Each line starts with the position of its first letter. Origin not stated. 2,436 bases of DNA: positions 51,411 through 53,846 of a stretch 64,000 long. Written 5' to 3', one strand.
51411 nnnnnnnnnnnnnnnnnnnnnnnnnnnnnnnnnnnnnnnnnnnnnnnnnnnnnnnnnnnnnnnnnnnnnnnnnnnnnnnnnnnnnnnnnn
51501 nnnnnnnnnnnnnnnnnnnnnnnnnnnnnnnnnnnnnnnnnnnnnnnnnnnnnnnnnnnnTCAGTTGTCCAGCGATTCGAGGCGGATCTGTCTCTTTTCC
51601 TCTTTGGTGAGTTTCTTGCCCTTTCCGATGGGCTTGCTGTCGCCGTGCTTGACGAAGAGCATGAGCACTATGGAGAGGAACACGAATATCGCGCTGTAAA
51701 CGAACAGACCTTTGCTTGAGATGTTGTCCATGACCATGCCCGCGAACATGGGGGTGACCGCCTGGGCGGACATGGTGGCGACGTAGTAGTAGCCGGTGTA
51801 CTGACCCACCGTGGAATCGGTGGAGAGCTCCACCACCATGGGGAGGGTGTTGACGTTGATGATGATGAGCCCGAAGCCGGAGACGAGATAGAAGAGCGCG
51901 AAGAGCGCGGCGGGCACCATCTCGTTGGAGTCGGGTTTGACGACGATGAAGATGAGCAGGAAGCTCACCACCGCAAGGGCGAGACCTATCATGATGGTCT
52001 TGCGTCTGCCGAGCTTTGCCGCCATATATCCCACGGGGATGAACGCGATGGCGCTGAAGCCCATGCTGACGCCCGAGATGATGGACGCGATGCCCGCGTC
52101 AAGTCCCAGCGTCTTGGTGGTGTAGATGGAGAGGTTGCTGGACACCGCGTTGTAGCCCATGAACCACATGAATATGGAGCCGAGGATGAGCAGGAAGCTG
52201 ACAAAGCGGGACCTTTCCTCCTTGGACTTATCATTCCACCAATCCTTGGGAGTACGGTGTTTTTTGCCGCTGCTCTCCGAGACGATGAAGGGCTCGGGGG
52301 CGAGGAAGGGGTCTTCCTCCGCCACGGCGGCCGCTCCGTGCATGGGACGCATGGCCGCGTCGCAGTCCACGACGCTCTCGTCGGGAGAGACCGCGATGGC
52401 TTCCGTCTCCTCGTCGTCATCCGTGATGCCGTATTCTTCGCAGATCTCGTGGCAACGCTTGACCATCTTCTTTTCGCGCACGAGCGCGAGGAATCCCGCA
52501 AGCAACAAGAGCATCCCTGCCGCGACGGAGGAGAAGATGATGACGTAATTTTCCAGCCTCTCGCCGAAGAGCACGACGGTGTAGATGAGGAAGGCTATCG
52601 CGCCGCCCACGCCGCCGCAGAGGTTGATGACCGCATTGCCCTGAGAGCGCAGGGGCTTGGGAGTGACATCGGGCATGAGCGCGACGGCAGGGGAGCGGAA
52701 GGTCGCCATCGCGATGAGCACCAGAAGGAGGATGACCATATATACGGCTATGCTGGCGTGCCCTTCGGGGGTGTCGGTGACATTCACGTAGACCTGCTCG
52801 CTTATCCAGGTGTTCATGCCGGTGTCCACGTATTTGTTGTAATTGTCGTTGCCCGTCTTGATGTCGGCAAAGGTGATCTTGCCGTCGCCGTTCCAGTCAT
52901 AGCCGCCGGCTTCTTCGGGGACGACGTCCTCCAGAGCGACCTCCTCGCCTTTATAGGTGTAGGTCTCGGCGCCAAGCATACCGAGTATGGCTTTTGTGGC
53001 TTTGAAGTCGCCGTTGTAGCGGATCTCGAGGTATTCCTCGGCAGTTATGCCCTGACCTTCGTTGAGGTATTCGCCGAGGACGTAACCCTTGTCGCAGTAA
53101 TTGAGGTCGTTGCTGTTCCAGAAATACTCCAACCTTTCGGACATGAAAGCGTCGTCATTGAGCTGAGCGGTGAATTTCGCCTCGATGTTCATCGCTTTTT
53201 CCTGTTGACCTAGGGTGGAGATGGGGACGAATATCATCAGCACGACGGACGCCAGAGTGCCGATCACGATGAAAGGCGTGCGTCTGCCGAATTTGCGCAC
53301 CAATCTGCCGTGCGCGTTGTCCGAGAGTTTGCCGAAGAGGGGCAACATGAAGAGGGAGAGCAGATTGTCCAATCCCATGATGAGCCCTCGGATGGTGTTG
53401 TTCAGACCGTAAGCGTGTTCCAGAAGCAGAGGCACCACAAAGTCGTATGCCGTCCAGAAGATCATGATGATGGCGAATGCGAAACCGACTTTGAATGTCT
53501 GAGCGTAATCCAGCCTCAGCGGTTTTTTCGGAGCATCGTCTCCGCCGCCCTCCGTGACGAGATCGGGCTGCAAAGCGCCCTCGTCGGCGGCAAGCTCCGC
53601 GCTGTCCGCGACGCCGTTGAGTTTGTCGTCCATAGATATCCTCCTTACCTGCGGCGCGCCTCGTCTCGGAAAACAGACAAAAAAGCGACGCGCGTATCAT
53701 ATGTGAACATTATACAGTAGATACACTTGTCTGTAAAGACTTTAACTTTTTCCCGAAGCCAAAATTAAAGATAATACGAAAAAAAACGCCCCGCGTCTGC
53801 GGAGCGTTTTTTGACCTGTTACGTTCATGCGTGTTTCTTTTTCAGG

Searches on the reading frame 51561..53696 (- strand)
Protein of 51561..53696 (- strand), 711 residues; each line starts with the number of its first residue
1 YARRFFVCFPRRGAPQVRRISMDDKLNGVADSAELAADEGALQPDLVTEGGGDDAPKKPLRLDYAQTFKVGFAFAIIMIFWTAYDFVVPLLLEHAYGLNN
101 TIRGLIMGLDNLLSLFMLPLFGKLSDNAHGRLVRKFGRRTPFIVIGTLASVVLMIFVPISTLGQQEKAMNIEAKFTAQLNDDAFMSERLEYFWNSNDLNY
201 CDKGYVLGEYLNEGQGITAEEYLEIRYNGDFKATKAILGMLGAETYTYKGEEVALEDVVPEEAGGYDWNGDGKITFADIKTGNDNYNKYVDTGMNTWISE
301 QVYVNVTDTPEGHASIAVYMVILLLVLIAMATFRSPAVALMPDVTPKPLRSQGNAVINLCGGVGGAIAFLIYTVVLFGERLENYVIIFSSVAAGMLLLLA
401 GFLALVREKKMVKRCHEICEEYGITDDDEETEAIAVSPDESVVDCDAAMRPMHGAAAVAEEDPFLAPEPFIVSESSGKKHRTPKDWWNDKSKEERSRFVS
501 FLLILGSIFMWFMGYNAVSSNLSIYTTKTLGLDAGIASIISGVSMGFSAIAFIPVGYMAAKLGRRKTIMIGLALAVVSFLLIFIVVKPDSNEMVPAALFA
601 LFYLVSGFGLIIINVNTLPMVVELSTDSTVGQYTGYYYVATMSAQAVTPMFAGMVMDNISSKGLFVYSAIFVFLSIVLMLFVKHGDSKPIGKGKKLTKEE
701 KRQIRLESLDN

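Call 60: search_protein_families(library=pfam, proteins=[window:51561-53696:-], max_evalue=0.00001)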
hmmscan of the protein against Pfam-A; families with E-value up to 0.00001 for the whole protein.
window:51561-53696:- (711 aa): 4 families
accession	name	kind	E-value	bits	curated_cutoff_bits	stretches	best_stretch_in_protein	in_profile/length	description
PF07690.21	MFS_1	-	6e-35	121.2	33.4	2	506-694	3-186/347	Major Facilitator Superfamily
PF12832.13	MFS_1_like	-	1.7e-13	50.9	25.2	0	117-427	42-192/373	MFS_1 like family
PF00083.30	Sugar_tr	-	5.3e-09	35.9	22.3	1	492-682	248-437/452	Sugar (and other) transporter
PF13347.12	MFS_2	-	5.6e-09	35.5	27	1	501-623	226-341/427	MFS/sugar transport protein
